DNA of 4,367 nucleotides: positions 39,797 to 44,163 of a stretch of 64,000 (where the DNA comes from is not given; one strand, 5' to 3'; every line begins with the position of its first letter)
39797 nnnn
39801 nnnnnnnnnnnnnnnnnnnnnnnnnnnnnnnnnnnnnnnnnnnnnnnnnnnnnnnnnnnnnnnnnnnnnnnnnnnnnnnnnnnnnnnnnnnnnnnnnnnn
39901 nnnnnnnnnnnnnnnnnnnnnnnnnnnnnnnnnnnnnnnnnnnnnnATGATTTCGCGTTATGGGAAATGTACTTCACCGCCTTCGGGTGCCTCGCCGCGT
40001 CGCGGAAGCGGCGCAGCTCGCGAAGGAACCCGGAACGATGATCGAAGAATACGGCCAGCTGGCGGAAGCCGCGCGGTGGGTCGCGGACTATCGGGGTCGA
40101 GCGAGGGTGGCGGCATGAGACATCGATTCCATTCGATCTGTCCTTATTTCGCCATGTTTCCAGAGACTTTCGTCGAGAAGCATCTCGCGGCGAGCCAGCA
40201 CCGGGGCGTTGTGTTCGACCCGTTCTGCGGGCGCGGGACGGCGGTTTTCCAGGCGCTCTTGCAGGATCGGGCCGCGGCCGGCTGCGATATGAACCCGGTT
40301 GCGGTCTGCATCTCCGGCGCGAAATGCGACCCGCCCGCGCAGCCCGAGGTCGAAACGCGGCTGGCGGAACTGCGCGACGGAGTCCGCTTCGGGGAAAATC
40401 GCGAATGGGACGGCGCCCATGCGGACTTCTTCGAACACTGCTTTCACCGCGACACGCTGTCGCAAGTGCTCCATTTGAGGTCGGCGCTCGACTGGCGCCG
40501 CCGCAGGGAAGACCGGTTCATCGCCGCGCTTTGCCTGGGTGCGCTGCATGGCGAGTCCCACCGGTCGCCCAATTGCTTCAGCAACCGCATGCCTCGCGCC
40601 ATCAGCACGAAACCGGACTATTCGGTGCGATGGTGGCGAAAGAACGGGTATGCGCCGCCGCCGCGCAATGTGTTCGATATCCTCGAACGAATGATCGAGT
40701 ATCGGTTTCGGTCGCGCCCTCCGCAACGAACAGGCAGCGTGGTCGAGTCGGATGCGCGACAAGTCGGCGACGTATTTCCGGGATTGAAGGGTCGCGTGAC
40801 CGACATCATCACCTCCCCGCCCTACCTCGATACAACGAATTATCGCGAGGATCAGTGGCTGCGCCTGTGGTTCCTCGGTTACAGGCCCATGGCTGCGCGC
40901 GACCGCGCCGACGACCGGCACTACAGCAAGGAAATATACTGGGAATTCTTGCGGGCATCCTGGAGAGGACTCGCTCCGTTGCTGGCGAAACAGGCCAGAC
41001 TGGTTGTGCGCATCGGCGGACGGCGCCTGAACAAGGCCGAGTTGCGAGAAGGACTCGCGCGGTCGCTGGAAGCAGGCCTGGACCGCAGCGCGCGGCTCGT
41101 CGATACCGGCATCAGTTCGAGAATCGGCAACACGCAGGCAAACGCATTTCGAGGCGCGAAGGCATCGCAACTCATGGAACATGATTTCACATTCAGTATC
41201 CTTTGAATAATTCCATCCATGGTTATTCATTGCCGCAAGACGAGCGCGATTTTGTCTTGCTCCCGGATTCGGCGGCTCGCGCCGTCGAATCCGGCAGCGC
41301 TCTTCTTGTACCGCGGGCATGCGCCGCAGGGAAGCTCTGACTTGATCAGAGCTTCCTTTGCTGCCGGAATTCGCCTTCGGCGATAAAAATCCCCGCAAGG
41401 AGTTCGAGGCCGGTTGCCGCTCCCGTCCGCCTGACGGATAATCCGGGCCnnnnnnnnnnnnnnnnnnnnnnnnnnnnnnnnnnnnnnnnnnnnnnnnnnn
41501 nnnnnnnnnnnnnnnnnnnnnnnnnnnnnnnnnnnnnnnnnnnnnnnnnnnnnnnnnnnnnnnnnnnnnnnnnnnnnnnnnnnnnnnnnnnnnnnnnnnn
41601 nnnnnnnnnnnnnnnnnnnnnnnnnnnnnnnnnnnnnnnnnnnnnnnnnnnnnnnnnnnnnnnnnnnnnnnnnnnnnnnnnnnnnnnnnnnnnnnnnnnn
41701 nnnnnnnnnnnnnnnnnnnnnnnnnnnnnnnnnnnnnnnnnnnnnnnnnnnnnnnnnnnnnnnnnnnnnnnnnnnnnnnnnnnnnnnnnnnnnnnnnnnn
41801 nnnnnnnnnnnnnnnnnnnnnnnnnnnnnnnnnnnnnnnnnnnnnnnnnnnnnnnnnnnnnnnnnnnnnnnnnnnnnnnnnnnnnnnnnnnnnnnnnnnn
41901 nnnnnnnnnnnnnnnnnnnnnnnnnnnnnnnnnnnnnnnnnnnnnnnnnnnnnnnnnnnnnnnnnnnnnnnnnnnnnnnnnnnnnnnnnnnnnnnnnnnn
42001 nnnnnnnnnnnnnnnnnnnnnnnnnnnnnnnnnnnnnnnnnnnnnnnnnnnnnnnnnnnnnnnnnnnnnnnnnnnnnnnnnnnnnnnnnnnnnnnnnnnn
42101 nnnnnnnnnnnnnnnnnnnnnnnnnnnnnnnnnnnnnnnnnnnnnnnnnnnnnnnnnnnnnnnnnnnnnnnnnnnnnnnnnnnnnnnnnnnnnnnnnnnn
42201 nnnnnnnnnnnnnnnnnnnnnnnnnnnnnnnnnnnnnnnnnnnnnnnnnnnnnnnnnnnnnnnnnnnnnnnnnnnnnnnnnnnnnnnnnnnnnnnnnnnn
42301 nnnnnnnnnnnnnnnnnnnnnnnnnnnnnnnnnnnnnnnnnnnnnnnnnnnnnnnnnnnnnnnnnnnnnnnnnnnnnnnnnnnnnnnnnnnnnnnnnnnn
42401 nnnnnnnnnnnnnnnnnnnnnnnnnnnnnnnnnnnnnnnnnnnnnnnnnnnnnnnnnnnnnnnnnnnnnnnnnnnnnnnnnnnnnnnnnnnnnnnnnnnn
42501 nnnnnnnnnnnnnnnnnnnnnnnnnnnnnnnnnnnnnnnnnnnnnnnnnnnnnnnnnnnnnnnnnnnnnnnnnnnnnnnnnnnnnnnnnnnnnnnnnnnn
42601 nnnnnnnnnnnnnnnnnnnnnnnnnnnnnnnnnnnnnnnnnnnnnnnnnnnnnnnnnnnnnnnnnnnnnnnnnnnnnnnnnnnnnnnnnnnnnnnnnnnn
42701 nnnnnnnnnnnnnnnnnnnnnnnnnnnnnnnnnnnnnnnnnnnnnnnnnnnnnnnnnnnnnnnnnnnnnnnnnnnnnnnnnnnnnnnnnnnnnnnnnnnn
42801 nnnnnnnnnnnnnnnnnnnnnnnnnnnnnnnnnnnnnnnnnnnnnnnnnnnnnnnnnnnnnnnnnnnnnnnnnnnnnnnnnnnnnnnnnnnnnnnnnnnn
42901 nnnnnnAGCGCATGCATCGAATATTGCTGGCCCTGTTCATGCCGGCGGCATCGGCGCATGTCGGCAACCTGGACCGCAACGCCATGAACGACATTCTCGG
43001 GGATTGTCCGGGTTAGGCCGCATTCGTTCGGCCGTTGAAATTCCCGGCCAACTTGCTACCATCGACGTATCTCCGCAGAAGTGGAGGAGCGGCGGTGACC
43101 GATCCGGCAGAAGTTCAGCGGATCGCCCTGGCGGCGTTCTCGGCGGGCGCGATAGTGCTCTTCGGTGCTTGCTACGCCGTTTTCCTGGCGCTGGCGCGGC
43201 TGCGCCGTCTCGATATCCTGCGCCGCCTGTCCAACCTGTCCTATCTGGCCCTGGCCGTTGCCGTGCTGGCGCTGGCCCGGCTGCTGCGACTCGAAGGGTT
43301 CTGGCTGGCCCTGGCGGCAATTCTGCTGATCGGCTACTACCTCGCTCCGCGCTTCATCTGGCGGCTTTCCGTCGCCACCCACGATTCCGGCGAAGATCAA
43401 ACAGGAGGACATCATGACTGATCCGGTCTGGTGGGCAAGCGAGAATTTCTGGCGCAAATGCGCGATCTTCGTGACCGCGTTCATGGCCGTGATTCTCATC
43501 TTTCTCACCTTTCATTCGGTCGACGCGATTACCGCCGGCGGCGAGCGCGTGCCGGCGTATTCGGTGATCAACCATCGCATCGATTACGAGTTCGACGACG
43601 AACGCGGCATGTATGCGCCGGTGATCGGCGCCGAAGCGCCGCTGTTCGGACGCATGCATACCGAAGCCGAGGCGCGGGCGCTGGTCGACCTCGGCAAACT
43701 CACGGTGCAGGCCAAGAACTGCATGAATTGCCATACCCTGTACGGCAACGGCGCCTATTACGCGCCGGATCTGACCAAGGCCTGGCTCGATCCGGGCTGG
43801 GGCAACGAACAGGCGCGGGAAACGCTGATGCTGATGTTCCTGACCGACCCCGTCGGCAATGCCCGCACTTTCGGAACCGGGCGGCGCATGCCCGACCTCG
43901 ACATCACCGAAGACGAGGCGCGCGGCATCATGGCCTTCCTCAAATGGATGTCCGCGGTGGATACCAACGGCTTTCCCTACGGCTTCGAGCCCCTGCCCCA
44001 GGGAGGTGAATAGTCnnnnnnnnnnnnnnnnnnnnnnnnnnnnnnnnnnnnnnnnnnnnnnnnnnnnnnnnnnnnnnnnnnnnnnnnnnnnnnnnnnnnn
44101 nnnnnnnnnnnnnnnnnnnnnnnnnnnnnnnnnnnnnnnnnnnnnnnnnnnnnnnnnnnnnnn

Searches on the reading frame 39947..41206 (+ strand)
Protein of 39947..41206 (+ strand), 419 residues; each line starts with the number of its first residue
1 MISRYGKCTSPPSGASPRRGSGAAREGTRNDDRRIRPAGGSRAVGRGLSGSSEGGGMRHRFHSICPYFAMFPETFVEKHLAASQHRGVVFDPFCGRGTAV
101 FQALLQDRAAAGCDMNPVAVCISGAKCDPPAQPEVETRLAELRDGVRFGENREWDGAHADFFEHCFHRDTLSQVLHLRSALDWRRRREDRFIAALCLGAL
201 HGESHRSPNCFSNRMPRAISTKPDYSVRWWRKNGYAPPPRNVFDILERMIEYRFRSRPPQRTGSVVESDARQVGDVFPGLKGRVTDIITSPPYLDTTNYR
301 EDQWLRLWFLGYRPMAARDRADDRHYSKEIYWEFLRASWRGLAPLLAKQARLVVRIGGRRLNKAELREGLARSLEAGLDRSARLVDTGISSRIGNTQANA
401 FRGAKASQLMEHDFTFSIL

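Call 31: search_protein_families(library=pfam, proteins=[window:39947-41206:+], max_evalue=0.001)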
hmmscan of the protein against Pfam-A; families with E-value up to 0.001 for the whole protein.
window:39947-41206:+ (419 aa): 1 family
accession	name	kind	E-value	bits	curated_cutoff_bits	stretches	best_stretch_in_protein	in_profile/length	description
PF01555.25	N6_N4_Mtase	-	1.8e-11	44.9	26.7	1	66-119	161-215/221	DNA methylase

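Call 55: search_protein_families(library=ncbifam, proteins=[window:39947-41206:+], max_evalue=0.01)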
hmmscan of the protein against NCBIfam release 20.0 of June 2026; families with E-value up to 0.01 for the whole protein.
window:39947-41206:+ (419 aa): 0 families

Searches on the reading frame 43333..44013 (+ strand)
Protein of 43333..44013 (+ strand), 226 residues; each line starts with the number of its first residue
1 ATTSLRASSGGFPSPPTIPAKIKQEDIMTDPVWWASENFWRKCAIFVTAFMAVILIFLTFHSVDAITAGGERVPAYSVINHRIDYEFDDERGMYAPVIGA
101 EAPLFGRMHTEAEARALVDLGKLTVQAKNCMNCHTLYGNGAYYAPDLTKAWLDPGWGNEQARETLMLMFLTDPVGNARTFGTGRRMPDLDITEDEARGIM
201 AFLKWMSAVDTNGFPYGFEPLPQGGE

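Call 31: search_protein_families(library=pfam, proteins=[window:43333-44013:+], max_evalue=0.001)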
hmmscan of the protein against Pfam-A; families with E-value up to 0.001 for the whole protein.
window:43333-44013:+ (226 aa): 2 families
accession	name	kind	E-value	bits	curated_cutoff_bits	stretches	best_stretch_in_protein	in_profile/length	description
PF00034.26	Cytochrom_C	-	5.1e-08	34.6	21.3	1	120-206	3-89/90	Cytochrome c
PF22085.1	NorB_cytochrome_c-like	-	0.00057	20.7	29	0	118-153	18-53/181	Nitric oxide reductase subunit B, cytochrome c-like domain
